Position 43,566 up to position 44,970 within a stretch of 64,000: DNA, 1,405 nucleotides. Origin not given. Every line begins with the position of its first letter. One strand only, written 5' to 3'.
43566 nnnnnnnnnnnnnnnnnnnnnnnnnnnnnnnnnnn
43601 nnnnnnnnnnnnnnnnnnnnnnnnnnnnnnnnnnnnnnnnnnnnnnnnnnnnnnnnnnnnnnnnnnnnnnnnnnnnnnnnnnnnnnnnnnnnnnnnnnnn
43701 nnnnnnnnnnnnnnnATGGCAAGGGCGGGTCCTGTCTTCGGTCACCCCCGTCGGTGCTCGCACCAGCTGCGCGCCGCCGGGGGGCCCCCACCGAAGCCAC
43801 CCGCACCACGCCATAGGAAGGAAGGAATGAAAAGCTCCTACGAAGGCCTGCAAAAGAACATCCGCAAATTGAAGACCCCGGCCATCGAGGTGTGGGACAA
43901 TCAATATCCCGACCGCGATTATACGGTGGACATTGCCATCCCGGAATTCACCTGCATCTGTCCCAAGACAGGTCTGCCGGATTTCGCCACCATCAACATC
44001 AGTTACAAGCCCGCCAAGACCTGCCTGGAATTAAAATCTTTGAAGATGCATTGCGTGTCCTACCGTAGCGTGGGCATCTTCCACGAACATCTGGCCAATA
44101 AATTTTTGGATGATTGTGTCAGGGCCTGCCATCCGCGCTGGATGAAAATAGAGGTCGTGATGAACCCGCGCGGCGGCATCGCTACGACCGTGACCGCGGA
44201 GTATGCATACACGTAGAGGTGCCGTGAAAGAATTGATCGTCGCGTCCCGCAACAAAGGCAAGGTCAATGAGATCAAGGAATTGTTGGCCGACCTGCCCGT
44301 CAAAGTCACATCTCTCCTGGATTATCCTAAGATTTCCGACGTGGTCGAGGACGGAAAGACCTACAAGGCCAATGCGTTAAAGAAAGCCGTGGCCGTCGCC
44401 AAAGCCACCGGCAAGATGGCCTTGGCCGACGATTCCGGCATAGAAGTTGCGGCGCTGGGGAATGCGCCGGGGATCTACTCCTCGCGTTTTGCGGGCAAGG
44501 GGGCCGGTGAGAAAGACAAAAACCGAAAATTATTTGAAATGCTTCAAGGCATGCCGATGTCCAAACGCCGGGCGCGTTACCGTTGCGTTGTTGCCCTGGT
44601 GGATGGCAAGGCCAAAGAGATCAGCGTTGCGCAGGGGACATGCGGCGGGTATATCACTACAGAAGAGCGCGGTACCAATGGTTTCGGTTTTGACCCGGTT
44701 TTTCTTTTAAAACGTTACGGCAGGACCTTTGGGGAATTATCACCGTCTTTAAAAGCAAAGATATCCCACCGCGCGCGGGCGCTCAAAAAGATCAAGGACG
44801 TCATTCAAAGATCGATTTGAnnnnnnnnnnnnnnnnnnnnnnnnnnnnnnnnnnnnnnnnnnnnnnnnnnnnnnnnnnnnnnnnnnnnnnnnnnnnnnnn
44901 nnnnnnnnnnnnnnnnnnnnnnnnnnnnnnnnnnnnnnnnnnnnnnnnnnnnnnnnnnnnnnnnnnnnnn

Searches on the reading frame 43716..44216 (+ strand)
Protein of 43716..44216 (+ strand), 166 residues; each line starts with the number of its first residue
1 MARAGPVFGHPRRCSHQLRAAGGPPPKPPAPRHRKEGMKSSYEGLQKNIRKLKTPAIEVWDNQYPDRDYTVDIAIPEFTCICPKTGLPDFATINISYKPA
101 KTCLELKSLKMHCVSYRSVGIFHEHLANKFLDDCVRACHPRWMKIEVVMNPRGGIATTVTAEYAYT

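Call 34: search_protein_families(library=pfam, proteins=[window:43716-44216:+], max_evalue=0.000001)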
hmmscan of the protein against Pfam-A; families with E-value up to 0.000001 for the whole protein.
window:43716-44216:+ (166 aa): 1 family
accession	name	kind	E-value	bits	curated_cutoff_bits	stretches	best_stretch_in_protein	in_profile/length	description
PF14489.11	QueF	-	7e-26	90.7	27.3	1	88-164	1-77/81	QueF-like protein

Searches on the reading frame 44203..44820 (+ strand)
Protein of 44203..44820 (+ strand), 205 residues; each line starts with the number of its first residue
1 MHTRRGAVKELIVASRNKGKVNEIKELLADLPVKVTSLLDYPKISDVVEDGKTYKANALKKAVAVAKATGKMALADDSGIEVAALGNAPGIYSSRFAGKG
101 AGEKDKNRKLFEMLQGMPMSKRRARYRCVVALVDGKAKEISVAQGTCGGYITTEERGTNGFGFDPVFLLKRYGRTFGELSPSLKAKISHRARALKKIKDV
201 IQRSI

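Call 34: search_protein_families(library=pfam, proteins=[window:44203-44820:+], max_evalue=0.000001)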
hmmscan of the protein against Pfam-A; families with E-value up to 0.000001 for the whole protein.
window:44203-44820:+ (205 aa): 1 family
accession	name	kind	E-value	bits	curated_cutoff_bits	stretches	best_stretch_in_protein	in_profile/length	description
PF01725.21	Ham1p_like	-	1.3e-61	208.2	22.5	1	11-199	1-185/186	Ham1 family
